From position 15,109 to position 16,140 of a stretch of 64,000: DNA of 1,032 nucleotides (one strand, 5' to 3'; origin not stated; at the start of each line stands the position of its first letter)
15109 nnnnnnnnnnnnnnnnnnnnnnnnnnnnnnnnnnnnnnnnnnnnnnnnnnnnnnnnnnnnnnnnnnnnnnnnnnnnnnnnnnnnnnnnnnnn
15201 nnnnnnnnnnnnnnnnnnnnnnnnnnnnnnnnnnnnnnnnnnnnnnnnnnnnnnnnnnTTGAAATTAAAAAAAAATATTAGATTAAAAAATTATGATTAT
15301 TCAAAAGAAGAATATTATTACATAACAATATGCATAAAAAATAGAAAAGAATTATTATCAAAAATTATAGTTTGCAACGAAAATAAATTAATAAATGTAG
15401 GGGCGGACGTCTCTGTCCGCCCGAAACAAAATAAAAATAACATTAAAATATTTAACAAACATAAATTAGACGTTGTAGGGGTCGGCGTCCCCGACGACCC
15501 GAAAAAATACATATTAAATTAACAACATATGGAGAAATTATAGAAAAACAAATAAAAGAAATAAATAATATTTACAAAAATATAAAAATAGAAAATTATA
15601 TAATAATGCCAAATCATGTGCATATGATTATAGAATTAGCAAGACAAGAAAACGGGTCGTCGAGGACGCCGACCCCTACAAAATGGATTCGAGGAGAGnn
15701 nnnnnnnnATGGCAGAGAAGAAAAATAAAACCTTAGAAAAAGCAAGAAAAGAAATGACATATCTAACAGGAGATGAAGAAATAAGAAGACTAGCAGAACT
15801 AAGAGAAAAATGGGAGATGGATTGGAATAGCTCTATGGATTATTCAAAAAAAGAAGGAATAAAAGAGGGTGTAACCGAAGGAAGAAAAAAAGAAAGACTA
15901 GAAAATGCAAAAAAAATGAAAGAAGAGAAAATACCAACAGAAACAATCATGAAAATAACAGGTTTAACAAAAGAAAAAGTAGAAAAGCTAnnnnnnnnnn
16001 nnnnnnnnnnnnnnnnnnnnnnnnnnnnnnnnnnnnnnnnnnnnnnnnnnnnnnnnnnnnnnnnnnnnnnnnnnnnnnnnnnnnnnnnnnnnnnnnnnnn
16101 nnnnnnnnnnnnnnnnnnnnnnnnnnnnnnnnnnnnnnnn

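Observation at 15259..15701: HUH (IS200/RAYT-like) transposase gene colonised by the REPs and truncated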

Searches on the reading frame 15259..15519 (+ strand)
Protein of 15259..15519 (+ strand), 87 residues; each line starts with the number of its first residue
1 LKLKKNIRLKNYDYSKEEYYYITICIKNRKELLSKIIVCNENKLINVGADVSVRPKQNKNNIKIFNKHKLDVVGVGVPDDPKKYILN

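Call 5: search_protein_families(library=pfam, proteins=[window:15259-15519:+], max_evalue=1)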
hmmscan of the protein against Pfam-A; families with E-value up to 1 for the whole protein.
seq(87 aa): 1 family
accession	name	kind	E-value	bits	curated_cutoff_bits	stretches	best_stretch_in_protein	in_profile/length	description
PF04162.18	Gyro_capsid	-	0.083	12.2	27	1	20-79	293-346/436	Gyrovirus capsid protein (VP1)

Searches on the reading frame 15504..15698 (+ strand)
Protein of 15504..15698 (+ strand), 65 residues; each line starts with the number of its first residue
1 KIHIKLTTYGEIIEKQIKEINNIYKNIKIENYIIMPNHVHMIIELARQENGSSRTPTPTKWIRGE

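Call 5: search_protein_families(library=pfam, proteins=[window:15504-15698:+], max_evalue=1)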
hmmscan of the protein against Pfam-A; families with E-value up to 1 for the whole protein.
seq(65 aa): 4 families
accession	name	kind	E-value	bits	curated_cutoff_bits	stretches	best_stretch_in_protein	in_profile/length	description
PF01797.21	Y1_Tnp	-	0.0012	19.4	23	1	13-47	28-61/121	Transposase IS200 like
PF25497.1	COR-B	-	0.02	15.1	27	1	11-44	74-104/145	C-terminal of Roc, COR-B domain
PF04591.17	DUF596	-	0.1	13.3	25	1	3-27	5-29/69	Protein of unknown function, DUF596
PF09875.14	DUF2102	-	0.13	12.5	25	1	2-29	26-53/103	Uncharacterized protein conserved in archaea (DUF2102)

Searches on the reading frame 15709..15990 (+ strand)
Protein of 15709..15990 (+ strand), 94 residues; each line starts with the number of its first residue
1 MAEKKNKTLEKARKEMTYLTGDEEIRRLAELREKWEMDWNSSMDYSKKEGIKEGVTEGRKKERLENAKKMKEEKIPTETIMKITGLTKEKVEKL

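Call 5: search_protein_families(library=pfam, proteins=[window:15709-15990:+], max_evalue=1)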
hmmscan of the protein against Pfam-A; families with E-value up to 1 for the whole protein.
seq(94 aa): 3 families
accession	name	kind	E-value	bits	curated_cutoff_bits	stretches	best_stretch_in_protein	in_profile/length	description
PF04055.27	Radical_SAM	-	0.012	16.2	29.5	1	19-93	83-161/166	Radical SAM superfamily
PF25072.1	DUF7796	-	0.25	10.6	27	1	5-72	256-326/346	Domain of unknown function (DUF7796)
PF06098.16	Radial_spoke_3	-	0.65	9.8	26.4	1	6-93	79-163/229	Radial spoke protein 3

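Call 6: search_protein_families(library=ncbifam, proteins=[window:15709-15990:+], max_evalue=1)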
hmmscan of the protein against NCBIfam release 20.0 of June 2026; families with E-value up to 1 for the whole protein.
seq(94 aa): 3 families
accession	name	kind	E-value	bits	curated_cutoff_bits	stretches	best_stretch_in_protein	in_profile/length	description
TIGR01784.1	T_den_put_tspse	subfamily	9.2e-09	35.5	52.1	1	4-94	187-273/273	Rpn family recombination-promoting nuclease/putative transposase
TIGR03825.1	FliH_bacil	equivalog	0.025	14.1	148.9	1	9-72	57-115/255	flagellar assembly protein FliH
NF007361.0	PRK09857.1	equivalog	0.065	12.7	583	1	56-91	252-287/292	recombination-promoting nuclease RpnA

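Call 53: find_homologous_proteins(query=window:15709-15990:+, max_evalue=0.001)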
Query seq(94 aa) (94 aa): 107 proteins with E <= 0.001 among 116 candidates.
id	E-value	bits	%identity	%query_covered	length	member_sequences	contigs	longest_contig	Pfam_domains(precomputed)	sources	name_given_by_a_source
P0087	1.7e-47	177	98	100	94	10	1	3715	PF27070.1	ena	-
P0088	1.1e-43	164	87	100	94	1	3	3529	-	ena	-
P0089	1.8e-43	164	88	100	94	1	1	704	-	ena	-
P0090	2.2e-43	163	89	100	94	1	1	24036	-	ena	-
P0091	1.1e-42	161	88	100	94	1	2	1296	-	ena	-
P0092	2.9e-42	160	84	100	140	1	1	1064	PF12784.14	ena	-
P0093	5.8e-41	156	84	100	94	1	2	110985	-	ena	-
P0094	6.8e-40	152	87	100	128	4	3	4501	PF12784.14,PF27070.1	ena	-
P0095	2.7e-38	147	86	100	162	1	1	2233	PF12784.14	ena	-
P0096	2.8e-38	147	82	100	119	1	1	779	PF12784.14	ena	-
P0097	3.9e-38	147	82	100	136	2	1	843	PF12784.14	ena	-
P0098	2.0e-37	144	81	100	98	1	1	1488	-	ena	-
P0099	5.5e-37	143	84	100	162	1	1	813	PF12784.14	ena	-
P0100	5.5e-37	143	84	100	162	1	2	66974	PF12784.14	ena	-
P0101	6.3e-37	143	83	100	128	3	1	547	PF12784.14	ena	-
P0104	1.3e-35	139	77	100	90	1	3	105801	-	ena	-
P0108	1.4e-34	135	82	100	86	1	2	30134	-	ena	-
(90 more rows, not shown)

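Call 54: find_encoding_contigs(protein=P0093, flank=3000, max_places=3)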
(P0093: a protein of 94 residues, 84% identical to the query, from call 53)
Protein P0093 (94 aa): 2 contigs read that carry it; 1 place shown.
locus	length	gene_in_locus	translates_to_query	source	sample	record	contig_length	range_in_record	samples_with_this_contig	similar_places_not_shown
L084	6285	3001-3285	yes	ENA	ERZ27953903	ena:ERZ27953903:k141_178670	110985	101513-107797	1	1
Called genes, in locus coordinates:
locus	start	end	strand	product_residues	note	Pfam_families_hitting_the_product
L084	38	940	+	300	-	PF00480:ROK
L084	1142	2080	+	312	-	PF01381:HTH_3, PF12844:HTH_19, PF13443:HTH_26 (weak), PF13560:HTH_31 (weak), PF02661:Fic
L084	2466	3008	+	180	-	-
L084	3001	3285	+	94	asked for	-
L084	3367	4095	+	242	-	PF00072:Response_reg, PF00486:Trans_reg_C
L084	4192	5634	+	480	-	PF00512:HisKA, PF02518:HATPase_c, PF13589:HATPase_c_3 (faint)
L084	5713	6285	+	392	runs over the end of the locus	PF13421:Band_7_1, PF12773:DZR, PF13248:Zn_ribbon_3, PF24460:DUF7575 (weak), PF13240:Zn_Ribbon_1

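Call 55: find_encoding_contigs(protein=P0104, flank=3000, max_places=3)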
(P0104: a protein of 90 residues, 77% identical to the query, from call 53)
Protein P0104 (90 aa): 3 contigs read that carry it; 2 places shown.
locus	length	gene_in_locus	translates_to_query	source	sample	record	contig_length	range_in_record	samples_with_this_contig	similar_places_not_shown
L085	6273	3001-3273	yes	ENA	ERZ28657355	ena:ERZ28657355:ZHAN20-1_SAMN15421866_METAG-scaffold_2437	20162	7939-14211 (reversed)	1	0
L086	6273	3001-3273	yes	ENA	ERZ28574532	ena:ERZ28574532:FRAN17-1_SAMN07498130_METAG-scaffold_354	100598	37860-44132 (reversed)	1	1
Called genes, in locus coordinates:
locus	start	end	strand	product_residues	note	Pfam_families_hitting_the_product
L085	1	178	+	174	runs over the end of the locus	-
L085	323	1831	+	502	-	-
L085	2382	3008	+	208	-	-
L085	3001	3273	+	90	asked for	-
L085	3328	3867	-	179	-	PF01066:CDP-OH_P_transf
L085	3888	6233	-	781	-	PF13191:AAA_16 (weak), PF00004:AAA, PF17871:AAA_lid_9, PF00158:Sigma54_activat, PF00004:AAA, PF07724:AAA_2, PF07728:AAA_5, PF10431:ClpB_D2-small, +10 more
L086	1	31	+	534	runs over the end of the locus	PF13567:DUF4131, PF03772:Competence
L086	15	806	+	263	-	PF00753:Lactamase_B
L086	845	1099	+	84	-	PF07927:HicA_toxin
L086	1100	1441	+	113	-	PF05534:HicB, PF22180:RH3_dom (faint)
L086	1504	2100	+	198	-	PF08955:BofC_C (weak)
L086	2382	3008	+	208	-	-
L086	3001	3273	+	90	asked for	-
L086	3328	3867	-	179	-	PF01066:CDP-OH_P_transf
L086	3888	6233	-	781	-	PF13191:AAA_16 (weak), PF00004:AAA, PF17871:AAA_lid_9, PF00158:Sigma54_activat, PF00004:AAA, PF07724:AAA_2, PF07728:AAA_5, PF10431:ClpB_D2-small, +10 more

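Call 56: find_encoding_contigs(protein=P0108, flank=3000, max_places=3)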
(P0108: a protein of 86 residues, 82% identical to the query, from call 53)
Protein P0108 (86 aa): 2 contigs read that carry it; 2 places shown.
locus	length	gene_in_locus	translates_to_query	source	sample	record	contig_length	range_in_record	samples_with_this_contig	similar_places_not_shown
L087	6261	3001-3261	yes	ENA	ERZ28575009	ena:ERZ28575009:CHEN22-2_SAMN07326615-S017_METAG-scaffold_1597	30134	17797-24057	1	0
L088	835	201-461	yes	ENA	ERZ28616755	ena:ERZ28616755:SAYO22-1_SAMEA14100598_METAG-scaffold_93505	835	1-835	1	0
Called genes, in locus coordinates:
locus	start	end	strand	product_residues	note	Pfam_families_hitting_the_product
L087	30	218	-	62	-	PF01381:HTH_3, PF12844:HTH_19, PF13413:HTH_25 (weak), PF13443:HTH_26 (weak), PF13560:HTH_31 (weak)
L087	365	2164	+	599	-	-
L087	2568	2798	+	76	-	-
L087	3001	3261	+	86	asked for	-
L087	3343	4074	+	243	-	PF00072:Response_reg, PF00486:Trans_reg_C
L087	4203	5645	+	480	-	PF00672:HAMP (faint), PF00512:HisKA, PF02518:HATPase_c, PF13589:HATPase_c_3 (weak)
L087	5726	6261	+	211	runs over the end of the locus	PF10502:Peptidase_S26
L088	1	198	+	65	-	?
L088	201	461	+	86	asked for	-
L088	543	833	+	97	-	?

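Call 59: search_protein_families(library=pfam, proteins=[L085:2382-3008:+, P0087, P0100], max_evalue=0.01)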
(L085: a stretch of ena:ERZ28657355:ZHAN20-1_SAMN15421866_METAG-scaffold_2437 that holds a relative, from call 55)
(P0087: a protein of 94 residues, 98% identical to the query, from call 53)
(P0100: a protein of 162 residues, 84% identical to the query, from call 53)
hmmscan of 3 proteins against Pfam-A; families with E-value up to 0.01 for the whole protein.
L085:2382-3008:+ (208 aa): 1 family
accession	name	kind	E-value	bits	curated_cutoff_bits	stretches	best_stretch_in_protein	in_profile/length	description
PF01797.21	Y1_Tnp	-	2.7e-05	24.7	23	1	100-194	29-121/121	Transposase IS200 like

P0087 (94 aa): 0 families

P0100 (162 aa): 1 family
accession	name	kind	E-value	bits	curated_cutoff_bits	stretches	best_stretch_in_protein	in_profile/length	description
PF12784.13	PDDEXK_2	-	1.2e-15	58.4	27.4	1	1-117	111-228/229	PD-(D/E)XK nuclease family transposase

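Call 60: search_protein_families(library=ncbifam, proteins=[L085:2382-3008:+, P0100], max_evalue=0.01)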
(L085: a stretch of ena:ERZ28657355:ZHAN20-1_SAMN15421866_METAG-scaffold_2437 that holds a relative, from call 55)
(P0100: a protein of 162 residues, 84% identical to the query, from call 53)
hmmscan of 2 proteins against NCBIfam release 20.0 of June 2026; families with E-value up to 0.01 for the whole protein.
L085:2382-3008:+ (208 aa): 2 families
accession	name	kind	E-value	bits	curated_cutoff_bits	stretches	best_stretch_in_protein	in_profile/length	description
NF047646.1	REP_Tyr_transpos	equivalog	1.7e-19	70.1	80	1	92-197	27-133/146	REP-associated tyrosine transposase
NF033573.1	transpos_IS200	equivalog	0.007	16.6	55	0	102-179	37-113/126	IS200/IS605 family transposase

P0100 (162 aa): 2 families
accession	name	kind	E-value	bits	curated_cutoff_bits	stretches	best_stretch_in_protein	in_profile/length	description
TIGR01784.1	T_den_put_tspse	subfamily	1.5e-16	61.1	52.1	1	2-161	110-272/273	Rpn family recombination-promoting nuclease/putative transposase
NF041944.1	Xylase_Ferestase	equivalog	0.0068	14.6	1200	1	66-148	133-214/694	bifunctional endo-1,4-beta-xylanase/feruloyl esterase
